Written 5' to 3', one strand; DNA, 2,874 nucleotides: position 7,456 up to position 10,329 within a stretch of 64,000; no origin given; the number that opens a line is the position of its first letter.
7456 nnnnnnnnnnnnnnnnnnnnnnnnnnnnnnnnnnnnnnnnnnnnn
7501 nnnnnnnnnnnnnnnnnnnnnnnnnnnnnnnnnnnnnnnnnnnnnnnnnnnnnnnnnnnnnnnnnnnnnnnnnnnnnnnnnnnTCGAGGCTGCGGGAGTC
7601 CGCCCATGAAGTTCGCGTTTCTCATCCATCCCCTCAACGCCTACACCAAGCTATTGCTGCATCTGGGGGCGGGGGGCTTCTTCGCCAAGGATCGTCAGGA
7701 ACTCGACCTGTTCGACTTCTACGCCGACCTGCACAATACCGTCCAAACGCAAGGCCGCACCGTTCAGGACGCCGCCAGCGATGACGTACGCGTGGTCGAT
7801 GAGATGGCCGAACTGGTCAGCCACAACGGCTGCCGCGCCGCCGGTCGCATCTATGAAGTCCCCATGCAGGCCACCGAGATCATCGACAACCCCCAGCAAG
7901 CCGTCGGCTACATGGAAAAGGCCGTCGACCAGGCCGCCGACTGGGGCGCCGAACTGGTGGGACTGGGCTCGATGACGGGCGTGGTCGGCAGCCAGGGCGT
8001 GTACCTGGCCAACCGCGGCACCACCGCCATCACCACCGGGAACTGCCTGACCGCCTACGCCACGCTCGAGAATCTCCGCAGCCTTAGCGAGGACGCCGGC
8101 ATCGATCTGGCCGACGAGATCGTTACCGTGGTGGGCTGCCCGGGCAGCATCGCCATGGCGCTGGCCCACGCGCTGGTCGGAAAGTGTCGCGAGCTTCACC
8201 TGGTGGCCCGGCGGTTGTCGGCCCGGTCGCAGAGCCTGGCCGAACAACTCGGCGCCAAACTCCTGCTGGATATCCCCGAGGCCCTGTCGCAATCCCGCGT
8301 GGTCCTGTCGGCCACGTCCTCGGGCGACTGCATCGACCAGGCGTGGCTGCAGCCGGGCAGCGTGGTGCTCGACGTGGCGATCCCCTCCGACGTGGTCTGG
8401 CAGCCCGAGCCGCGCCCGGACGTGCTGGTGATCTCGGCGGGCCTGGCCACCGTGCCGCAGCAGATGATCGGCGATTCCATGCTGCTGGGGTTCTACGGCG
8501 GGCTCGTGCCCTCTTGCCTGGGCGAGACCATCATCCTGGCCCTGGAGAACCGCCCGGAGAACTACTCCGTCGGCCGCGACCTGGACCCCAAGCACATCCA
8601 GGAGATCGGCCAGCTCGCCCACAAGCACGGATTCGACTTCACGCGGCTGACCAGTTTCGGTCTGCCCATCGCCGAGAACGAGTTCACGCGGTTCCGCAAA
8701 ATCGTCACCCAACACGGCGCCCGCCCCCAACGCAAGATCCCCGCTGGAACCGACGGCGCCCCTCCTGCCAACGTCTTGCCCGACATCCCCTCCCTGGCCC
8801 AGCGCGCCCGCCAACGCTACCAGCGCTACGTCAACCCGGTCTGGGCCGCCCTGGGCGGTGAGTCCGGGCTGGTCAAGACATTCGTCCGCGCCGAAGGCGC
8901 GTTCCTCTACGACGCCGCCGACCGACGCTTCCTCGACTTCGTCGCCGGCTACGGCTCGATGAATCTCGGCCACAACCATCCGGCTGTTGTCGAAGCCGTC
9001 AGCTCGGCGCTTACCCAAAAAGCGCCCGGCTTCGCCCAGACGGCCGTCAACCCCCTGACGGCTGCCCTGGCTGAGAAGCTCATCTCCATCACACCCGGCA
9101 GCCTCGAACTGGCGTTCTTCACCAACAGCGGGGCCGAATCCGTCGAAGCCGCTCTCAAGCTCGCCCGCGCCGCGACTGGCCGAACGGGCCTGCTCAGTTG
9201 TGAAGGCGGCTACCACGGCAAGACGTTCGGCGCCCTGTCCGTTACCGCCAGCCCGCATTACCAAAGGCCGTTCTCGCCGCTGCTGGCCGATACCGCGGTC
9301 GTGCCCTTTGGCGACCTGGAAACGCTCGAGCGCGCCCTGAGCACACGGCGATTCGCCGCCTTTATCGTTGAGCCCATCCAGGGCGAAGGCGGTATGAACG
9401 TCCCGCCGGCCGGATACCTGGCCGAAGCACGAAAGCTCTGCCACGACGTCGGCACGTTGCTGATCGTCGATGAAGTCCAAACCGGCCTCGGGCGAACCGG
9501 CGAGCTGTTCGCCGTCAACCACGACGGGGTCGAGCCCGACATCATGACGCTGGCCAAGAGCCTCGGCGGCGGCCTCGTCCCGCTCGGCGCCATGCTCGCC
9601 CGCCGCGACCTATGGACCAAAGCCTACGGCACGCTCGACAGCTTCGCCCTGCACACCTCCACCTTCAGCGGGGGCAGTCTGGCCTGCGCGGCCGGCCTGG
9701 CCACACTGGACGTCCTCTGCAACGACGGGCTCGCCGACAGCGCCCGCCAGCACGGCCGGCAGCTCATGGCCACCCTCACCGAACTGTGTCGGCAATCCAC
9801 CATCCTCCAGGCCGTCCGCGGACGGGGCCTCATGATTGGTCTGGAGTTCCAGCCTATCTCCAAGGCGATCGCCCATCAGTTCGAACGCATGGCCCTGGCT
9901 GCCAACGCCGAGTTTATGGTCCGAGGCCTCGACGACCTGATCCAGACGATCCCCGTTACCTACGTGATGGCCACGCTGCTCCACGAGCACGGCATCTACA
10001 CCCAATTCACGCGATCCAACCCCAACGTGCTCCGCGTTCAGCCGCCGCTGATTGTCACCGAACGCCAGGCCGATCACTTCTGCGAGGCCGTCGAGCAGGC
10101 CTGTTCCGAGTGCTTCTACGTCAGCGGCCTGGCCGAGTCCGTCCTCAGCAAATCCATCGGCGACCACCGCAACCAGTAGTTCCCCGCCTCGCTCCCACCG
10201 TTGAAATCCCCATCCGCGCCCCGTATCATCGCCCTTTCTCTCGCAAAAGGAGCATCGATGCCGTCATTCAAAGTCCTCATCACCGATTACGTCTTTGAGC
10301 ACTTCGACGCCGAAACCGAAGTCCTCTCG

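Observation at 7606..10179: Unusual single-polypeptide fusion of an NAD(P)-Rossmann dehydrogenase-like domain with a class-III PLP aminotransferase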

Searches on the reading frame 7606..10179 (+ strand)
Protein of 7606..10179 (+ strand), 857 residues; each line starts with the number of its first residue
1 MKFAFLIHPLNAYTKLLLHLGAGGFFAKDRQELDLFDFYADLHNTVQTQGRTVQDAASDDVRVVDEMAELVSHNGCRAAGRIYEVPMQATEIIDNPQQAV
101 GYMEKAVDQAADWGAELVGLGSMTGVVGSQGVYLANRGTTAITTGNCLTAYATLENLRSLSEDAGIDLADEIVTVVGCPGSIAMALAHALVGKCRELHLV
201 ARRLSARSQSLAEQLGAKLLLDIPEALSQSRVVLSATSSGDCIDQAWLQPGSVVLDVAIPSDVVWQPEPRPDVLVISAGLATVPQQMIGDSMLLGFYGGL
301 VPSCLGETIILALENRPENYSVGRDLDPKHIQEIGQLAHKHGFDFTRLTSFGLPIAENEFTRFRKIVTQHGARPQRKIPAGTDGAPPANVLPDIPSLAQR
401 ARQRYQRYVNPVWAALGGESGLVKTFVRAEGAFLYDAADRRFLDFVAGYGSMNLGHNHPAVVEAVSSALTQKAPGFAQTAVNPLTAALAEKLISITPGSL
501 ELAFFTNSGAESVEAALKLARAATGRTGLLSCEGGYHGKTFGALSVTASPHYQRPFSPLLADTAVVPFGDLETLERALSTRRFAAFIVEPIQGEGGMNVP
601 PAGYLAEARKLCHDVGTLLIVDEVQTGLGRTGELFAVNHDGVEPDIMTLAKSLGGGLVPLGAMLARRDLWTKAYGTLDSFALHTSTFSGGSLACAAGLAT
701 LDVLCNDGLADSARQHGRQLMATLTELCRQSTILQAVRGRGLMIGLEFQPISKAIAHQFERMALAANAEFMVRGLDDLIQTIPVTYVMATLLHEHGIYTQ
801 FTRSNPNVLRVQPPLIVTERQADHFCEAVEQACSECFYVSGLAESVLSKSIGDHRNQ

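Call 4: search_protein_families(library=pfam, proteins=[window:7606-10179:+], max_evalue=0.01)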
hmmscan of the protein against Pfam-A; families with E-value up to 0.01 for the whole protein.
window:7606-10179:+ (857 aa): 3 families
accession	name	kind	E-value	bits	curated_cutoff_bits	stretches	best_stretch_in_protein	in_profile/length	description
PF00202.27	Aminotran_3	-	5.3e-100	335.4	30.5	1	426-832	13-402/403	Aminotransferase class-III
PF01488.26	Shikimate_DH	-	3.5e-06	27.6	24.3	1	167-263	9-117/138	Shikimate / quinate 5-dehydrogenase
PF02882.25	THF_DHG_CYH_C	-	0.0022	17.8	27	1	156-260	22-110/160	Tetrahydrofolate dehydrogenase/cyclohydrolase, NAD(P)-binding domain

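Call 5: search_protein_families(library=ncbifam, proteins=[window:7606-10179:+], max_evalue=0.01)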
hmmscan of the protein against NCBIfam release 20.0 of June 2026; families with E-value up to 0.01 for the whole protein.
window:7606-10179:+ (857 aa): 72 families (the best 25 are shown)
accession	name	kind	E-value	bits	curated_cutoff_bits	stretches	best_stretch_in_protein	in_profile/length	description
NF053554.1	prodigi_MAP_PigE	equivalog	5.6e-236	785.8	850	1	47-835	30-832/837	prodigiosin MAP biosynthesis aminotransferase PigE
NF008570.0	PRK11522.1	equivalog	3.4e-109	365.5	612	1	418-750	66-402/464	putrescine aminotransferase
NF002874.0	PRK03244.1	equivalog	4.1e-100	335.3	457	2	425-766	28-360/399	acetylornithine transaminase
TIGR00707.1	argD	subfamily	1e-96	324.1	410.05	1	426-760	13-342/381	acetylornithine/succinylornithine family transaminase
TIGR03372.1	putres_am_tran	equivalog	2.1e-92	310.3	658.65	1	404-750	34-390/442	putrescine aminotransferase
NF004426.0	PRK05769.1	equivalog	1.3e-90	304.3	552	2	574-754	213-385/441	acetyl ornithine aminotransferase family protein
NF005993.0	PRK08117.1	subfamily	3.5e-89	299.4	574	2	574-750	199-369/433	aspartate aminotransferase family protein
NF002325.0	PRK01278.1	subfamily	2.7e-88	296.3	372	2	425-764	16-352/395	acetylornithine transaminase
NF002797.0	PRK02936.1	equivalog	4e-86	289.2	496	1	426-764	15-343/385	acetylornithine transaminase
NF042418.1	LysJ_Th_th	equivalog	1.4e-81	274.4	700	1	426-761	22-347/386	[LysW]-aminoadipate semialdehyde transaminase LysJ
TIGR00508.1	bioA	equivalog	1.1e-79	268.1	405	1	426-787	17-402/419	adenosylmethionine--8-amino-7-oxononanoate transaminase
NF004624.0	PRK05964.1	equivalog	4.9e-78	262.5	494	1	423-787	27-405/427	adenosylmethionine--8-amino-7-oxononanoate transaminase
TIGR01885.1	Orn_aminotrans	equivalog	1e-76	258.3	378.4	1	425-751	22-348/402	ornithine--oxo-acid transaminase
NF003145.0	PRK04073.1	equivalog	1.1e-74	251.3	656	1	427-761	27-358/396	ornithine--oxo-acid transaminase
NF003468.0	PRK05093.1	subfamily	5.9e-74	249.2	522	1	402-783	9-379/405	acetylornithine/succinyldiaminopimelate transaminase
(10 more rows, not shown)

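Call 7: search_solved_structures(query=window:7606-10179:+, max_evalue=0.001)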
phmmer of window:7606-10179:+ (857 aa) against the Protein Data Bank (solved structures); distinct sequences matched with E-value up to 0.001: 202 (the best 60 are shown).
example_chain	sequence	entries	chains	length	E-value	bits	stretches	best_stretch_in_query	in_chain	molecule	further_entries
4ppm_A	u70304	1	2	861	2e-159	535.7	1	66-836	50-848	Aminotransferase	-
4uox_A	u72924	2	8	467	7.3e-87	295.7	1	415-752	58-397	PUTRESCINE AMINOTRANSFERASE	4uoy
8r2p_A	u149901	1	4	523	9.7e-87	295.3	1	415-755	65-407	Putrescine aminotransferase,Immunoglobulin G-binding protein A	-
5h7d_A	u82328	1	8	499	9.9e-87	295.3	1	415-755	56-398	Putrescine aminotransferase,Immunoglobulin G-binding protein A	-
5x3f_A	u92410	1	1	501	1e-86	295.2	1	415-755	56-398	Putrescine aminotransferase,Immunoglobulin G-binding protein A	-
8cpl_A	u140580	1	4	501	1.1e-86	295.1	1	415-753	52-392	Putrescine aminotransferase,Immunoglobulin G-binding protein A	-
1vef_A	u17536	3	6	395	1.1e-69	238.9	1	426-752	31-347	Acetylornithine/acetyl-lysine aminotransferase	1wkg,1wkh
3ruy_A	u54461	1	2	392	1.4e-68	235.2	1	427-762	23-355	Ornithine aminotransferase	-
7nn1_A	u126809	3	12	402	3.2e-67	230.7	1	428-749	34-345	Acetylornithine aminotransferase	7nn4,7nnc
2e54_A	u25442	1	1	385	2.2e-62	214.7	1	423-750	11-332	Acetylornithine aminotransferase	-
2ord_A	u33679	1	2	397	2.3e-62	214.7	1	423-750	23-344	Acetylornithine aminotransferase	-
2eh6_A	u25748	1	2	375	1.1e-61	212.5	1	424-753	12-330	Acetylornithine aminotransferase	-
5viu_A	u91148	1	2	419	9.2e-60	206.1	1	427-745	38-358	Acetylornithine aminotransferase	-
8ht2_A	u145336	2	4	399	2.7e-59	204.5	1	426-773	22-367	Acetylornithine aminotransferase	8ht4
6wj8_A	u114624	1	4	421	1.1e-57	199.1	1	426-761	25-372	4-aminobutyrate aminotransferase PuuE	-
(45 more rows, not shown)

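Call 13: find_homologous_proteins(query=window:7606-10179:+, max_evalue=1e-20)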
Query window:7606-10179:+ (857 aa): 361 proteins with E <= 1e-20 among 8000 candidates; the best 120 are listed.
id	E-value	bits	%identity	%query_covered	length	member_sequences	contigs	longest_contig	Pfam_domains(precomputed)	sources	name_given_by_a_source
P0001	0.0e+0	1799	94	100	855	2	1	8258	PF00202.28,PF01488.27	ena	-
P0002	0.0e+0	1085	59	100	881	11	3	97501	PF00202.28,PF01488.27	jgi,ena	-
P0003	0.0e+0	1081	60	100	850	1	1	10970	PF00202.28,PF01488.27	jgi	jgi:acetylornithine/succinyldiaminopimelate/putrescine aminotransferase/predicted amino acid dehydro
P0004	0.0e+0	1044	58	100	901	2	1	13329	PF00202.28,PF01488.27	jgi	-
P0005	0.0e+0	1043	57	100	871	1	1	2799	PF00155.28,PF00202.28,PF01488.27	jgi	jgi:acetylornithine/succinyldiaminopimelate/putrescine aminotransferase/predicted amino acid dehydro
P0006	0.0e+0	1040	58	99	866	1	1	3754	PF00202.28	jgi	jgi:putrescine aminotransferase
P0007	0.0e+0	1039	58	100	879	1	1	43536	PF00202.28,PF01488.27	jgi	jgi:acetylornithine/succinyldiaminopimelate/putrescine aminotransferase/predicted amino acid dehydro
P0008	0.0e+0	1029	59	96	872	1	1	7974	PF00202.28,PF01488.27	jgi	jgi:acetylornithine/succinyldiaminopimelate/putrescine aminotransferase/predicted amino acid dehydro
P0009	0.0e+0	1028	56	99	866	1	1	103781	PF00202.28,PF01488.27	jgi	jgi:putrescine aminotransferase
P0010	0.0e+0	1025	56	100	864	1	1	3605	PF00202.28,PF01488.27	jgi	jgi:putrescine aminotransferase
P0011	0.0e+0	1020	56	99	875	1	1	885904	PF00202.28,PF01488.27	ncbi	-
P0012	0.0e+0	1018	56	100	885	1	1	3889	PF00202.28,PF01488.27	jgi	jgi:acetylornithine/succinyldiaminopimelate/putrescine aminotransferase/predicted amino acid dehydro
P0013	0.0e+0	1017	56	100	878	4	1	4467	PF00202.28,PF01488.27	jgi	jgi:acetylornithine/succinyldiaminopimelate/putrescine aminotransferase/predicted amino acid dehydro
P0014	0.0e+0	1017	56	99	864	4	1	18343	PF00202.28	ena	-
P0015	0.0e+0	1013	56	99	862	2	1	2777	PF00202.28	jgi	jgi:3-acetyloctanal aminotransferase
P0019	2.2e-297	1007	55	100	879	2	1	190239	PF00202.28,PF01488.27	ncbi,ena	-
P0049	8.8e-291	985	54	100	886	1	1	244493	PF00202.28,PF01488.27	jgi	jgi:acetylornithine/succinyldiaminopimelate/putrescine aminotransferase/predicted amino acid dehydro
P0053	2.6e-290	984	54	100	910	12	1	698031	PF00202.28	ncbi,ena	-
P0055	8.3e-290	982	55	100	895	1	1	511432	PF00202.28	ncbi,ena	-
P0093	1.8e-285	968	53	100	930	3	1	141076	PF00202.28,PF01488.27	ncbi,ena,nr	ncbi:MAG: aminotransferase class III-fold pyridoxal phosphate-dependent enzyme [Rhodopirellula sp.]|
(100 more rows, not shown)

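Call 14: find_encoding_contigs(protein=window:7606-10179:+, flank=10000, max_places=6)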
Protein window:7606-10179:+ (857 aa): 11 contigs read that carry it; 6 places shown.
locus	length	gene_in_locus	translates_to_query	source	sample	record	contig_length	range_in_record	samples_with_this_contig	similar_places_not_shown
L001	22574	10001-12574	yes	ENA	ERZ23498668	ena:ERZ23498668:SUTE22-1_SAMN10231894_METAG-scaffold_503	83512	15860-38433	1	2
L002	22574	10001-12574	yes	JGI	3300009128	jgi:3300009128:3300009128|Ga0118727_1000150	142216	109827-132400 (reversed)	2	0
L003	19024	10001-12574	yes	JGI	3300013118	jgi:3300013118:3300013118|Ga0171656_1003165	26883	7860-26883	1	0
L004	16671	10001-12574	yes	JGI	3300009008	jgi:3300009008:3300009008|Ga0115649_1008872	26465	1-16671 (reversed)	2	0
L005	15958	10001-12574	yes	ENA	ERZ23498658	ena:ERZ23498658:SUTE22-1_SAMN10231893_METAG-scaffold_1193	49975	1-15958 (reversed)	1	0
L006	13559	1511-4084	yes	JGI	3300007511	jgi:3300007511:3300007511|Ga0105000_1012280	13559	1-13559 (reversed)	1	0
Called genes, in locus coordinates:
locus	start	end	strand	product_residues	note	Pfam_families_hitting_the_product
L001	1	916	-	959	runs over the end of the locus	PF10101:DUF2339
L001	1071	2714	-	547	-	PF03721:UDPG_MGDP_dh_N, PF00984:UDPG_MGDP_dh, PF03720:UDPG_MGDP_dh_C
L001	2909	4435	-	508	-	PF02310:B12-binding, PF04055:Radical_SAM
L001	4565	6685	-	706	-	PF03176:MMPL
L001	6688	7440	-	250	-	PF01261:AP_endonuc_2 (weak)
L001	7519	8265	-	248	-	PF01261:AP_endonuc_2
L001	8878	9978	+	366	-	-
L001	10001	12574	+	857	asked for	PF01488:Shikimate_DH (weak), PF00202:Aminotran_3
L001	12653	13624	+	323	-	PF00389:2-Hacid_dh, PF02826:2-Hacid_dh_C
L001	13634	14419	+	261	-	PF10370:Rv2993c-like_N, PF01557:FAA_hydrolase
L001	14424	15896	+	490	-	PF00171:Aldedh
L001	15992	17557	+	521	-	PF13541:ChlI, PF01078:Mg_chelatase, PF00158:Sigma54_activat (faint), PF00493:MCM (faint), PF07728:AAA_5 (weak), PF13335:Mg_chelatase_C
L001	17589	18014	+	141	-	-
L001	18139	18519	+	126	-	-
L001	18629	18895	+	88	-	-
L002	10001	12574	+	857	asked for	PF01488:Shikimate_DH (weak), PF00202:Aminotran_3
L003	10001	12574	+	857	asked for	PF01488:Shikimate_DH (weak), PF00202:Aminotran_3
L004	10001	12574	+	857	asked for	PF01488:Shikimate_DH (weak), PF00202:Aminotran_3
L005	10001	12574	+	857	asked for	PF01488:Shikimate_DH (weak), PF00202:Aminotran_3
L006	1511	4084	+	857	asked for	PF01488:Shikimate_DH (weak), PF00202:Aminotran_3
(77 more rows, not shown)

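Call 17: find_related_loci(query=A1, collection=genome_contigs, flank=10000)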
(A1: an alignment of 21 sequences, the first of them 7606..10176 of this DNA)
Query A1 (857 aa) in genome_contigs; peptide patterns used: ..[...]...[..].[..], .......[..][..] (x = any residue, [..] = any of these).
600 stretches matched a pattern (row limit reached: there are more); 597 encode a relative of the query (tblastn E <= 1e-3); the best 80 are kept; 80 distinct loci.
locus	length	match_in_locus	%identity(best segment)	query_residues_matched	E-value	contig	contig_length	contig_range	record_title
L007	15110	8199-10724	53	1-854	0e+0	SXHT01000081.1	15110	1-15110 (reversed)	MAG: Planctomycetaceae bacterium isolate F1-120-MAGs029 F1-120__c203717, whole genome shotgun sequence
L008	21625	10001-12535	51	1-854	0e+0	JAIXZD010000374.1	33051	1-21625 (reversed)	MAG: Planctomycetaceae bacterium isolate D8_MAG_00037 pond_D8_MAG_00037_000000000080, whole genome shotgun sequence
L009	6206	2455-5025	50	1-850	0e+0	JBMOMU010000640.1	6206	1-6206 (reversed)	MAG: Planctomycetota bacterium isolate Betzabe_MAG058 MAG058_640, whole genome shotgun sequence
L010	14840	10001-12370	40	66-835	0e+0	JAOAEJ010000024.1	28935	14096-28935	MAG: Clostridia bacterium isolate SKW257 k141_198657, whole genome shotgun sequence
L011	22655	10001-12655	37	2-831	3e-154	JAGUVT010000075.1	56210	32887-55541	MAG: Deltaproteobacteria bacterium isolate DeMMO5_3 c_000000001035, whole genome shotgun sequence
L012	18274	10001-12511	38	1-835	2e-156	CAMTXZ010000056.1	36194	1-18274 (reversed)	MAG: uncultured Chromatiaceae bacterium isolate G02_MAG_00001 genome assembly, contig: G02_MAG_00001_000000000143, whole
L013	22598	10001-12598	67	1-854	0e+0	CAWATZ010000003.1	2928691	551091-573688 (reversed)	MAG: uncultured Planctomycetota bacterium isolate MFD02248.bin.2.136 genome assembly, contig: contig_12958, whole genome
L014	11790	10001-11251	47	400-830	8e-121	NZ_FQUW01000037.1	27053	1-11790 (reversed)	Desulfofundulus australicus DSM 11792, whole genome shotgun sequence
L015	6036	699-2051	47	390-852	3e-121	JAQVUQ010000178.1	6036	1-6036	MAG: bacterium isolate STF1_6 NODE_49928_length_6036_cov_1.678457_Sandtown_F1, whole genome shotgun sequence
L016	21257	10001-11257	48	399-830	1e-120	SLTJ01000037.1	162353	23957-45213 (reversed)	MAG: Clostridia bacterium isolate 1MN72D_59_214 NODE_18_length_162365_cov_127_273, whole genome shotgun sequence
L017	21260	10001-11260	45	399-831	2e-119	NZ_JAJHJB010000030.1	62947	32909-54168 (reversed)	Pelosinus baikalensis strain Bkl1 NODE_30_length_62947_cov_71.563474, whole genome shotgun sequence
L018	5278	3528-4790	47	399-831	6e-115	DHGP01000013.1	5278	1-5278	MAG TPA_asm: Firmicutes bacterium UBA4795 UBA4795_contig_99333, whole genome shotgun sequence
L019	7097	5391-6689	45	399-845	3e-112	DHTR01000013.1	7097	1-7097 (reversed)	MAG TPA_asm: Pelotomaculum sp. UBA5255 UBA5255_contig_29040, whole genome shotgun sequence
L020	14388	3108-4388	46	394-834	3e-111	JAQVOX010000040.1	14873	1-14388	MAG: Desulfotomaculaceae bacterium isolate STF1_190 NODE_11106_length_14873_cov_3.018853_Sandtown_F1, whole genome shotg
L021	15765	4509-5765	49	399-830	2e-111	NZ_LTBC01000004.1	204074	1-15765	Moorella mulderi DSM 14980 MOMU_contig000004, whole genome shotgun sequence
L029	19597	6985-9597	44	2-831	7e-101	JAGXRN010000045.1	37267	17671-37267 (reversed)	MAG: Dethiobacter sp. isolate CROMO_A_105 c_000000564123, whole genome shotgun sequence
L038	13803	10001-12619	44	68-835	9e-96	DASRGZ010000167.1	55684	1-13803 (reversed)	MAG TPA_asm: Chthonomonadaceae bacterium isolate SMAG_U10071 k141_782134, whole genome shotgun sequence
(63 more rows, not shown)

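Call 18: find_encoding_contigs(protein=P0002, flank=10000, max_places=1)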
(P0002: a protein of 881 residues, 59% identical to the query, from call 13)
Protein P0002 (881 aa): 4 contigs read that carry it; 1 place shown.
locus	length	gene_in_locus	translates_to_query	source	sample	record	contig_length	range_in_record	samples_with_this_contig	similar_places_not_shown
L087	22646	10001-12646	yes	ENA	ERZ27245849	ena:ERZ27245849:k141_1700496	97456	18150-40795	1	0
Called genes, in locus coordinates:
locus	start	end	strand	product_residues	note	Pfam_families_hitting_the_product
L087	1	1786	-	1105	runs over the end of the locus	PF00873:ACR_tran, PF02355:SecD_SecF_C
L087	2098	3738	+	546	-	PF02321:OEP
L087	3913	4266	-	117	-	-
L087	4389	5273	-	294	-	-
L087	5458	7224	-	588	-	PF00069:Pkinase, PF07714:PK_Tyr_Ser-Thr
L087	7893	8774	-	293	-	PF03446:NAD_binding_2, PF14833:NAD_binding_11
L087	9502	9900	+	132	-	PF00550:PP-binding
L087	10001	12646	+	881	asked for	PF01488:Shikimate_DH (weak), PF00202:Aminotran_3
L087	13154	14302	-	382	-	PF13145:Rotamase_2, PF13616:Rotamase_3 (faint), PF00639:Rotamase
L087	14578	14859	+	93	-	PF03840:SecG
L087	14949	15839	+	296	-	PF03755:YicC-like_N, PF08340:YicC-like_C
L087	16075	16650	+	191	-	PF00625:Guanylate_kin, PF13191:AAA_16 (weak), PF13671:AAA_33 (faint), PF13238:AAA_18 (weak)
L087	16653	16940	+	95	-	PF01192:RNA_pol_Rpb6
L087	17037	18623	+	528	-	-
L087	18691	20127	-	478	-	PF00072:Response_reg, PF00158:Sigma54_activat, PF01078:Mg_chelatase (faint), PF14532:Sigma54_activ_2, PF07728:AAA_5, PF25601:AAA_lid_14, PF02954:HTH_8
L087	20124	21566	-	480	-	PF00672:HAMP, PF02518:HATPase_c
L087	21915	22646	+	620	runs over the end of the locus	PF02776:TPP_enzyme_N, PF00205:TPP_enzyme_M, PF02775:TPP_enzyme_C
